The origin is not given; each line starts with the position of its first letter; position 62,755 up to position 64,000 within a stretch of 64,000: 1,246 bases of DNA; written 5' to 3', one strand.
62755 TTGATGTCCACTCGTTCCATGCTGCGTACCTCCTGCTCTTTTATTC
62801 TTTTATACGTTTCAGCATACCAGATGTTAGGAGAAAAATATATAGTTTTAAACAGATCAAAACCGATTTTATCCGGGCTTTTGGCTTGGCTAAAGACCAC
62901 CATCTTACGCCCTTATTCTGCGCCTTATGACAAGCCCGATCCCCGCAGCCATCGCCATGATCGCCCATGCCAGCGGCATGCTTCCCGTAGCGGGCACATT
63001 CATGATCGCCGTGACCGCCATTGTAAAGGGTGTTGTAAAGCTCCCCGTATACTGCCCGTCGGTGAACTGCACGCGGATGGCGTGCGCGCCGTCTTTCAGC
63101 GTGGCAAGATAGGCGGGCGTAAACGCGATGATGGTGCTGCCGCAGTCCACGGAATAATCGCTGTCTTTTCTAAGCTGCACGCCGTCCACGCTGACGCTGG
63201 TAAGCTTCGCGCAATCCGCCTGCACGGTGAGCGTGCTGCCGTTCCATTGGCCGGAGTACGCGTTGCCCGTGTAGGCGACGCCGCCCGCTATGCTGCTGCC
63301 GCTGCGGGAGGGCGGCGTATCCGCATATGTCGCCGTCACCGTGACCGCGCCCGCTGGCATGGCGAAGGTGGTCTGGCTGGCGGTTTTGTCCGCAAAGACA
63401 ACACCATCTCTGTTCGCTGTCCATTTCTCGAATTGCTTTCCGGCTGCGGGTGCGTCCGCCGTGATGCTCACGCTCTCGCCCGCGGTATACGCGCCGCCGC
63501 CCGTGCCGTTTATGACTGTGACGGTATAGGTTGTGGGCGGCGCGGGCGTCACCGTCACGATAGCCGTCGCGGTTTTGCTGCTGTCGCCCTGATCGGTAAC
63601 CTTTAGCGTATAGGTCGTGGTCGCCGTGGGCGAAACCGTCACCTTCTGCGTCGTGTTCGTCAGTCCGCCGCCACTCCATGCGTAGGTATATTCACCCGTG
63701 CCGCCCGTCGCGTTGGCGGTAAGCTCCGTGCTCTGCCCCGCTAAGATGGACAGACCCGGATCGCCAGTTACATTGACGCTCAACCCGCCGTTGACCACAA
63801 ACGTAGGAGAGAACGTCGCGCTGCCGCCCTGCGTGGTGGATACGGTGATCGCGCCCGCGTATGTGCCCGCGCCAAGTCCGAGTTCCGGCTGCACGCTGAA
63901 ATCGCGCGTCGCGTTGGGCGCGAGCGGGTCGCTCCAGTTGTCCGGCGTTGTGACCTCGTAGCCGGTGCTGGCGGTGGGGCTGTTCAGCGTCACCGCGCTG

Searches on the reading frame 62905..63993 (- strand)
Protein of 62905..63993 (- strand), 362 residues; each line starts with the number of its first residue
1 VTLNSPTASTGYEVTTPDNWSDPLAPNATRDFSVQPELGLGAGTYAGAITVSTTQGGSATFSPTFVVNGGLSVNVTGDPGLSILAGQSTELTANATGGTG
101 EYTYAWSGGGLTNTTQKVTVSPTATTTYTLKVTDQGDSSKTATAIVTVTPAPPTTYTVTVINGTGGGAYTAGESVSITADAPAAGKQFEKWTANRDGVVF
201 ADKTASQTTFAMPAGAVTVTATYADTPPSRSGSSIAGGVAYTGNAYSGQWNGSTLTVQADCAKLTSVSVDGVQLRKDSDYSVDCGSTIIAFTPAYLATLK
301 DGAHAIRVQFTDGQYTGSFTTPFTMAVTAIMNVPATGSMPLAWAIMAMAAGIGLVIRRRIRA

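Call 45: search_protein_families(library=pfam, proteins=[window:62905-63993:-], max_evalue=0.1)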
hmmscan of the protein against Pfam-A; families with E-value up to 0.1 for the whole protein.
window:62905-63993:- (362 aa): 4 families
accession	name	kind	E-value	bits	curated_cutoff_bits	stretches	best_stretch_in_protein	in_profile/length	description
PF18998.6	Flg_new_2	-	4.3e-13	49.5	23.6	1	156-225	1-71/73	Divergent InlB B-repeat domain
PF03442.20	CBM_X2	-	1.1e-06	29.1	28.9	1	253-314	18-77/83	Carbohydrate binding domain X2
PF13573.12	SprB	-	0.00046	20.2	28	1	90-110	16-36/37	SprB repeat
PF22352.2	K319L-like_PKD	-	0.019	15.4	27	1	86-149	11-83/84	K319L-like, PKD domain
